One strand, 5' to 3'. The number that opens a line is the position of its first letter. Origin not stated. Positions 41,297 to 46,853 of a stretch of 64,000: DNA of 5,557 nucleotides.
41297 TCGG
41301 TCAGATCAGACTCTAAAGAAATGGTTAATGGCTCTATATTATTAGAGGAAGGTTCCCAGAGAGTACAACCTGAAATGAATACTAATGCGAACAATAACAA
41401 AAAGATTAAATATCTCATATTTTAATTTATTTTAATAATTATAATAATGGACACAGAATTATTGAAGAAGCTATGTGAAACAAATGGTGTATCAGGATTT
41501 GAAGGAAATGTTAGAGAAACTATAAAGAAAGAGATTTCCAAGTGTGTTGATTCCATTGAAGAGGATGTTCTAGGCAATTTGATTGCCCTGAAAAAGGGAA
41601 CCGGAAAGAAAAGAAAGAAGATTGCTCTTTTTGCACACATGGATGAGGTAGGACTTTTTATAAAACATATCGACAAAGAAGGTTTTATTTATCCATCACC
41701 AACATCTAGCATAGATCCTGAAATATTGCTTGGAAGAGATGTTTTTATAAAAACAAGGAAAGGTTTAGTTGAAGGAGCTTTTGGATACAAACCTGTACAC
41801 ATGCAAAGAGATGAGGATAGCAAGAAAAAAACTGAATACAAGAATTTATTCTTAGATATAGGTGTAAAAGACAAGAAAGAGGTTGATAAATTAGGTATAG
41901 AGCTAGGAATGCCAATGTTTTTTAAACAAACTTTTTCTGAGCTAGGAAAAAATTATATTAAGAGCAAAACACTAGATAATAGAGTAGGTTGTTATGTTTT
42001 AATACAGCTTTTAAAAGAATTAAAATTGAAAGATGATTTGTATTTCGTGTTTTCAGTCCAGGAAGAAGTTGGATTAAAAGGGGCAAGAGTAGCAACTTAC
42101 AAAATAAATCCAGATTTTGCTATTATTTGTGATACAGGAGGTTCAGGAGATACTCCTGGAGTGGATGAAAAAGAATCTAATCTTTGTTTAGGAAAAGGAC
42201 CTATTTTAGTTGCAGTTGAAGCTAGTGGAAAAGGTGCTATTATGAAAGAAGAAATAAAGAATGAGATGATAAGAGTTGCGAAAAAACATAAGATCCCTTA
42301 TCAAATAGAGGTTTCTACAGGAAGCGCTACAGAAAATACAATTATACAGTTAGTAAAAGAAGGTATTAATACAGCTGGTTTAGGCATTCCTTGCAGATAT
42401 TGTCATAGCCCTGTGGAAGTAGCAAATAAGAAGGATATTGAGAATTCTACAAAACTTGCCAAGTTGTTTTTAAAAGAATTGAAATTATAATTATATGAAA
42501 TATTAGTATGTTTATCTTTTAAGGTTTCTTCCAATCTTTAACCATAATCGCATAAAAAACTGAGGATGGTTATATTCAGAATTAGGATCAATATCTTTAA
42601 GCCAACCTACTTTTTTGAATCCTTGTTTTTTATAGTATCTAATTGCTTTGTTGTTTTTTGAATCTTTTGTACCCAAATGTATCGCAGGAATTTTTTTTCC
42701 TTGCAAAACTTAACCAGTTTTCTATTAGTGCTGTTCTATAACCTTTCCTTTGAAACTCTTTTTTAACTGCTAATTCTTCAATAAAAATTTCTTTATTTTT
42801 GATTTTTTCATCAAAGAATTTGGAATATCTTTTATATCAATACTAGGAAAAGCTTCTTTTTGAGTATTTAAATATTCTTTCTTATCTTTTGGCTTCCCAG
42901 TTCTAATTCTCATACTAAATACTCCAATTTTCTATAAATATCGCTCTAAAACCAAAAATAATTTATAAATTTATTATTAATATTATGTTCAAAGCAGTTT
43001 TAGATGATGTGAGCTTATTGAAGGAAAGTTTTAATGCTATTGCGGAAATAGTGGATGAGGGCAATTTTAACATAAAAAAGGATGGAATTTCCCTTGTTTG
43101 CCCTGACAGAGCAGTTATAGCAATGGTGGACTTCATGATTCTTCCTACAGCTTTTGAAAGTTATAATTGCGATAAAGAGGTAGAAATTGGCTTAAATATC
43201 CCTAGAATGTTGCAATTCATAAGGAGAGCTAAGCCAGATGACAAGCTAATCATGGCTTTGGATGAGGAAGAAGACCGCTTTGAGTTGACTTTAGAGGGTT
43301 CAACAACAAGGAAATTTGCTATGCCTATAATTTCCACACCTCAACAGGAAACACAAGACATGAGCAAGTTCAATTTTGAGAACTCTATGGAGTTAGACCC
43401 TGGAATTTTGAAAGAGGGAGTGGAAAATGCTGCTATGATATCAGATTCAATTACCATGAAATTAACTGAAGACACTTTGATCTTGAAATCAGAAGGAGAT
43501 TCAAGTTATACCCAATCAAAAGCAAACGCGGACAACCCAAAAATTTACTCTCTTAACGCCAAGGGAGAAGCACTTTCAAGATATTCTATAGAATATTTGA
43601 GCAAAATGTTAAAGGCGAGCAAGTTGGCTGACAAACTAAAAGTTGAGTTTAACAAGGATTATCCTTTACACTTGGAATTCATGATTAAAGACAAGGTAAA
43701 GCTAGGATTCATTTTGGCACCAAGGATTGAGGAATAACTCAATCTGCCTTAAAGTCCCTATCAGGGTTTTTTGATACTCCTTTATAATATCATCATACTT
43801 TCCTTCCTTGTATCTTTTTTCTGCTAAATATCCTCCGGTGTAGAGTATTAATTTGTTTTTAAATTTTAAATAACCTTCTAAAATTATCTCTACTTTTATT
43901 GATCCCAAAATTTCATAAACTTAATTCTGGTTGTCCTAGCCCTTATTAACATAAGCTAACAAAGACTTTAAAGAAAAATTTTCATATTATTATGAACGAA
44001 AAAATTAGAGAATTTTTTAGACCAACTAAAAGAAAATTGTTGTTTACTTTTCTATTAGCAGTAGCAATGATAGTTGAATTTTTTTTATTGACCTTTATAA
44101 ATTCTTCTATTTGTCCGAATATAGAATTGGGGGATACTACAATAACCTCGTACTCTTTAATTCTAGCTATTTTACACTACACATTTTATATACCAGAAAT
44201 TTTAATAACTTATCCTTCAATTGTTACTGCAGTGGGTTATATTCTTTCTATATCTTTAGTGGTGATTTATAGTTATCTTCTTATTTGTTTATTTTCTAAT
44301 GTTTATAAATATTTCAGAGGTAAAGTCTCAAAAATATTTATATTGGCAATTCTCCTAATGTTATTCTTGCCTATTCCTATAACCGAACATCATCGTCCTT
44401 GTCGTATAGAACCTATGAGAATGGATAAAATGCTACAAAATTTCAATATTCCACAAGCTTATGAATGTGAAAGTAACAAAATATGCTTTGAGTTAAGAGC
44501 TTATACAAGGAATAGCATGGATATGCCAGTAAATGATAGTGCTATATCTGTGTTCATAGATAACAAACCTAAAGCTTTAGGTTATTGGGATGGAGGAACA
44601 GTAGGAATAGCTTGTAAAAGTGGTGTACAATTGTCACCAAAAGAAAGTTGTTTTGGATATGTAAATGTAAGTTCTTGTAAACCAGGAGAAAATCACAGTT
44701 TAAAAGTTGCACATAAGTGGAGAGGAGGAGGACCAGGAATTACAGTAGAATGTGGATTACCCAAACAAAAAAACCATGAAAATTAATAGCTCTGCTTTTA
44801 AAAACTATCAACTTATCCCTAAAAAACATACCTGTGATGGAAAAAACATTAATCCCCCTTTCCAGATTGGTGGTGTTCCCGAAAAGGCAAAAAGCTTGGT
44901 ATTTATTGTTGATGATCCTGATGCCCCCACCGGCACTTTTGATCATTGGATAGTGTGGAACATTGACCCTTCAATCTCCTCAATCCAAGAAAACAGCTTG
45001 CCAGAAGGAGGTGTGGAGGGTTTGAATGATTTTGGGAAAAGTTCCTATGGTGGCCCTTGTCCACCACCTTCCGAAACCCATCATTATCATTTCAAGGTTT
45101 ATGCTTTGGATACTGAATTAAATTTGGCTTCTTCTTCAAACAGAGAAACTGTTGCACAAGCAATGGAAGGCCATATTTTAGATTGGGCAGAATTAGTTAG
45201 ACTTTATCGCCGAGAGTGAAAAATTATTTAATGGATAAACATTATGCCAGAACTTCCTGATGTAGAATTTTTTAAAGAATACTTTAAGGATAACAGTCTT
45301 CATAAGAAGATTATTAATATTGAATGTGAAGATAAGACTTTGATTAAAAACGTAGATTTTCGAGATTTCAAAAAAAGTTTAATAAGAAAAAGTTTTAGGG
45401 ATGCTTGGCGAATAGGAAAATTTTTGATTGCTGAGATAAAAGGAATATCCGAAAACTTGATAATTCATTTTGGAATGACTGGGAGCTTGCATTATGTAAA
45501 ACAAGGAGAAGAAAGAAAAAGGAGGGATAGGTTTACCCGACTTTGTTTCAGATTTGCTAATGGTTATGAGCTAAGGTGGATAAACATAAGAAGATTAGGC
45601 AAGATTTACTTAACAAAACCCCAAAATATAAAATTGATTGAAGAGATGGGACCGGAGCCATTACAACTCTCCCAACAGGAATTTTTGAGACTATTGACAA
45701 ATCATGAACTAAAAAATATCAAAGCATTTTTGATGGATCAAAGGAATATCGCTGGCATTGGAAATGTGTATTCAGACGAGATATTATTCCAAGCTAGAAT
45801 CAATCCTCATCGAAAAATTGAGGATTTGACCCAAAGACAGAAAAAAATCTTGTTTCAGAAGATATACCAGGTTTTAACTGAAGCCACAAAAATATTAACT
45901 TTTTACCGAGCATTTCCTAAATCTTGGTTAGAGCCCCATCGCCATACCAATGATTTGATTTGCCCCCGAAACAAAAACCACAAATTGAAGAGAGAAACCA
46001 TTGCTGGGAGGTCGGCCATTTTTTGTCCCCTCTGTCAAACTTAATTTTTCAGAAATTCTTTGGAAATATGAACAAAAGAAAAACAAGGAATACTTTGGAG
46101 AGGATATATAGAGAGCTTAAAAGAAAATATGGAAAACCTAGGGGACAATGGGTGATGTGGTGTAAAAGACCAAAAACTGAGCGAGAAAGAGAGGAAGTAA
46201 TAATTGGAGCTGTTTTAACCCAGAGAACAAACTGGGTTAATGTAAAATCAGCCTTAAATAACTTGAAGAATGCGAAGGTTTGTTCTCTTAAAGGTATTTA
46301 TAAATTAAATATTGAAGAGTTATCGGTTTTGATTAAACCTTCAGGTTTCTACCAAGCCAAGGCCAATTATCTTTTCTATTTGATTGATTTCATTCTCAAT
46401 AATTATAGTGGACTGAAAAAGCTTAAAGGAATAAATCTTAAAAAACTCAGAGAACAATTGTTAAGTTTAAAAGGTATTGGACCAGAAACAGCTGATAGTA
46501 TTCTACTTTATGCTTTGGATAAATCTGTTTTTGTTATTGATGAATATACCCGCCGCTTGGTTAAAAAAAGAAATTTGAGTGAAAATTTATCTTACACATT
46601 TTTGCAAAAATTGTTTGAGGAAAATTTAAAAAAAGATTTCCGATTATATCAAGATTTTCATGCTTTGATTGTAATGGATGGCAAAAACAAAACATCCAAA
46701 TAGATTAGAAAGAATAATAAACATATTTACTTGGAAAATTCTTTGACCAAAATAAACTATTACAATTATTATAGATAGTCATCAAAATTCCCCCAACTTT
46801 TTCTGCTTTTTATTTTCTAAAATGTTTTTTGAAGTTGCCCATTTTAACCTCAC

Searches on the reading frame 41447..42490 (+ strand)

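Call 47: search_protein_families(library=pfam, proteins=[window:41447-42490:+])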
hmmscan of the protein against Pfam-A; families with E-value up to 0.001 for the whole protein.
window:41447-42490:+ (347 aa): 3 families
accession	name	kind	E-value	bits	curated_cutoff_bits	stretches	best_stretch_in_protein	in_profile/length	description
PF05343.19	Peptidase_M42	-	1e-91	307.5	23.2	1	43-337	1-292/292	M42 glutamyl aminopeptidase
PF02127.20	Peptidase_M18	-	3.1e-07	30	24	0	241-341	330-431/432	Aminopeptidase I zinc metalloprotease (M18)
PF01546.33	Peptidase_M20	-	5.3e-06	26.9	24.6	1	184-343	46-205/206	Peptidase family M20/M25/M40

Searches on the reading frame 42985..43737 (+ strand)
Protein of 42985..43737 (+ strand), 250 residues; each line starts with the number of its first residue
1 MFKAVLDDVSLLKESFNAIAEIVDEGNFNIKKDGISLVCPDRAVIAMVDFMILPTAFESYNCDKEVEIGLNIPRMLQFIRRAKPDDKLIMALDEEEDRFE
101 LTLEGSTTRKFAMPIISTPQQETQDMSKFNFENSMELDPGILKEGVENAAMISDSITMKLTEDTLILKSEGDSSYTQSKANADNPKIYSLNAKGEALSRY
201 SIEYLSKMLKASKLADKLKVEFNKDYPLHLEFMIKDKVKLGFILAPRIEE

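Call 47: search_protein_families(library=pfam, proteins=[window:42985-43737:+])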
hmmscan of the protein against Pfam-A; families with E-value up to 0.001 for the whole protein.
window:42985-43737:+ (250 aa): 4 families
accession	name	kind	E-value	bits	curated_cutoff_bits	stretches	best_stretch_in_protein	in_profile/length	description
PF00705.23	PCNA_N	-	3.9e-20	72.3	20.3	1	1-110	1-110/127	Proliferating cell nuclear antigen, N-terminal domain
PF02747.20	PCNA_C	-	9.9e-10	39.1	23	1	147-246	23-127/128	Proliferating cell nuclear antigen, C-terminal domain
PF02144.21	Rad1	-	1.4e-09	37.9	24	1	2-234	2-257/257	Repair protein Rad1/Rec1/Rad17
PF04139.18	Rad9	-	0.0002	21.3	25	1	14-179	3-183/253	Rad9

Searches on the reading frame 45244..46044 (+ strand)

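Call 9: search_protein_families(library=pfam, proteins=[window:45244-46044:+])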
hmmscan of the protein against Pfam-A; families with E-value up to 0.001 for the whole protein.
window:45244-46044:+ (266 aa): 3 families
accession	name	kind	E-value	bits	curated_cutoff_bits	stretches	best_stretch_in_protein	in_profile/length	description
PF01149.29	Fapy_DNA_glyco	-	1.8e-23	83.8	25.5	1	1-121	1-117/117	Formamidopyrimidine-DNA glycosylase N-terminal domain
PF06831.19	H2TH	-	9.6e-22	77.2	34.7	1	135-216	1-83/93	Formamidopyrimidine-DNA glycosylase H2TH domain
PF05833.16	NFACT_N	-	1.9e-05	24.1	31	1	136-215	167-244/456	NFACT N-terminal and middle domains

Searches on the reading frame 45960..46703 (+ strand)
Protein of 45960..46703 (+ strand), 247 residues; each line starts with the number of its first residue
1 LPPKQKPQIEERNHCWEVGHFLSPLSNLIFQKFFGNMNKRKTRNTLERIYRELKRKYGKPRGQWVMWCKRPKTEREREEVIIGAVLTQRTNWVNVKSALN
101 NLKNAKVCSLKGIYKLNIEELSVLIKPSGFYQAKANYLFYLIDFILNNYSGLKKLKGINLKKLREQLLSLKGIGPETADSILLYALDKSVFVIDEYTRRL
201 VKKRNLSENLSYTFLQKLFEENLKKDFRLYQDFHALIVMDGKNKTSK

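Call 9: search_protein_families(library=pfam, proteins=[window:45960-46703:+])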
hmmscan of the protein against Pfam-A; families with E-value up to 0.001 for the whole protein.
window:45960-46703:+ (247 aa): 2 families
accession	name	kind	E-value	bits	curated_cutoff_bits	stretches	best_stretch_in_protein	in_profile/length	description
PF00730.31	HhH-GPD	-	7.8e-11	42.7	26.2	1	82-223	1-106/108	HhH-GPD superfamily base excision DNA repair protein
PF00633.29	HHH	-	6.6e-07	29.3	24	1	164-184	10-30/30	Helix-hairpin-helix motif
